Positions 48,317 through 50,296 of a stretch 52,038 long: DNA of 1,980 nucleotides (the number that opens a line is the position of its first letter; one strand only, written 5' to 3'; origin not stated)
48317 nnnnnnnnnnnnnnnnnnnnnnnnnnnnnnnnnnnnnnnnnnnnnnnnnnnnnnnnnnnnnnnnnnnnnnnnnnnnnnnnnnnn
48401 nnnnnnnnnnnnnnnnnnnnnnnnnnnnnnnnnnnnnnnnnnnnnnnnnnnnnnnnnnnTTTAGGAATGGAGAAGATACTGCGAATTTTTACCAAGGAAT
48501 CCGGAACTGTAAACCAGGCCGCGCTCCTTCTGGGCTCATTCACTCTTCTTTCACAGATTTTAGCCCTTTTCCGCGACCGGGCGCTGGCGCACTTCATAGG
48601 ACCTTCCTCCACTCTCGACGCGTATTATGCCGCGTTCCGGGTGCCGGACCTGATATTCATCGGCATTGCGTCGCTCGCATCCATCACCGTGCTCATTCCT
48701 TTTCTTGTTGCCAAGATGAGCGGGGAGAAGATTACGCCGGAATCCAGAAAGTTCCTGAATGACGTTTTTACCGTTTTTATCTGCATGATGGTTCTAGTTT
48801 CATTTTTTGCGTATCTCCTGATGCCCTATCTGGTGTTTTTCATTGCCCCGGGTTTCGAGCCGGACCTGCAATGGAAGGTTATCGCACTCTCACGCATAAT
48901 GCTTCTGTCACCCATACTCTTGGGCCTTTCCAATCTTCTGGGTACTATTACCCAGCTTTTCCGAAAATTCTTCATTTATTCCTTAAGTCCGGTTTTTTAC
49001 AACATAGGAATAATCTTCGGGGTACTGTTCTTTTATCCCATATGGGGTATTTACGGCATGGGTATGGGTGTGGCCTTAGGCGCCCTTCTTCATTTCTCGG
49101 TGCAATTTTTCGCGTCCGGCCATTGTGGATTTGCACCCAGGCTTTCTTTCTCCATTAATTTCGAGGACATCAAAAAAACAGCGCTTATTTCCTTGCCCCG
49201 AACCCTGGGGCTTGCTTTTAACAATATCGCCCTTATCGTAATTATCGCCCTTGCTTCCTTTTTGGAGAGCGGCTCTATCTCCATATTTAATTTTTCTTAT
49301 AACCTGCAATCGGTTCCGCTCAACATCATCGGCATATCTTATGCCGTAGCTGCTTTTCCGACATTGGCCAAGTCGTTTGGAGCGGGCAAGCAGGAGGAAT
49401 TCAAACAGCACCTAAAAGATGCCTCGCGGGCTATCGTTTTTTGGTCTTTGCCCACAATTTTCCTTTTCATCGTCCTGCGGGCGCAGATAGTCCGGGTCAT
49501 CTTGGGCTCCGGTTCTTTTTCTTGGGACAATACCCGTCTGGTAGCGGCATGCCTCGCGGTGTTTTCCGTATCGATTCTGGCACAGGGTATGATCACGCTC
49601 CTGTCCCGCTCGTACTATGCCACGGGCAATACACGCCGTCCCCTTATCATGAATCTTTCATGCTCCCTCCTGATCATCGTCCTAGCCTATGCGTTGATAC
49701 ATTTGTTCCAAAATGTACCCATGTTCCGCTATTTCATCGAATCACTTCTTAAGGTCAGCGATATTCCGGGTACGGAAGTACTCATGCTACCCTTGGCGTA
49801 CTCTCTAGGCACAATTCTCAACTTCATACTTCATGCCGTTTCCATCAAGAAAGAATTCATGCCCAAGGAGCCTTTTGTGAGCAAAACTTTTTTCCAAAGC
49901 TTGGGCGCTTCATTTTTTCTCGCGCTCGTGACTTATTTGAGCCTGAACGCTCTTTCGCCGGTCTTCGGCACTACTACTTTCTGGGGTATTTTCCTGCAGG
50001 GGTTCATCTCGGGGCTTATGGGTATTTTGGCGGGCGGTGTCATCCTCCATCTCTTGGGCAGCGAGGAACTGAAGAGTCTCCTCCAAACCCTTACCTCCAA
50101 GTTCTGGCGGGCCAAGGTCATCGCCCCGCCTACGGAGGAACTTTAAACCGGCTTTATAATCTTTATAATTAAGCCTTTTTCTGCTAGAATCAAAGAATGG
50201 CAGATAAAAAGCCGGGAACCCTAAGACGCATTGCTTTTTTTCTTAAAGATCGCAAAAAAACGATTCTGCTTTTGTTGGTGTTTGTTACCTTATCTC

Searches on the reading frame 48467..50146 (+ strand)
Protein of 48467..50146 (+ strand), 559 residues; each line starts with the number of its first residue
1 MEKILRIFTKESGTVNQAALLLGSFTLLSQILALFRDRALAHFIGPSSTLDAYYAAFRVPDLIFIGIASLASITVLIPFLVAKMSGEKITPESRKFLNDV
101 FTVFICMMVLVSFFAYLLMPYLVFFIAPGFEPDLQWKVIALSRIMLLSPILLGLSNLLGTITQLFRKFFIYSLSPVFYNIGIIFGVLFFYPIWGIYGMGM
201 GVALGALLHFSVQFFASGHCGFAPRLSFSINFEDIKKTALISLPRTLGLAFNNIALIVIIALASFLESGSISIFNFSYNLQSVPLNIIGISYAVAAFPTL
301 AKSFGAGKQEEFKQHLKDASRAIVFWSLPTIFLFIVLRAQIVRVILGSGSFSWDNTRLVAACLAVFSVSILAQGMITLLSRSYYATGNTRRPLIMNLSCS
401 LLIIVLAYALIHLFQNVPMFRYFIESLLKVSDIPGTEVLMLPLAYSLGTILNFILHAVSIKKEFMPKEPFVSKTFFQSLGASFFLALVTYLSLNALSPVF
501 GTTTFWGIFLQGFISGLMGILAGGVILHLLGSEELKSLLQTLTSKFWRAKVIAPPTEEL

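Call 47: search_protein_families(library=pfam, proteins=[window:48467-50146:+], max_evalue=0.0001)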
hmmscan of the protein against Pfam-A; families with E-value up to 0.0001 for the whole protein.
window:48467-50146:+ (559 aa): 2 families
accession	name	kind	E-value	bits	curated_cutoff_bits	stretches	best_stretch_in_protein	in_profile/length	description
PF03023.19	MurJ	-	1.6e-65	222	27.4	1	40-504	1-444/451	Lipid II flippase MurJ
PF01554.23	MatE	-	1.8e-07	31.5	24.9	1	249-408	6-160/161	MatE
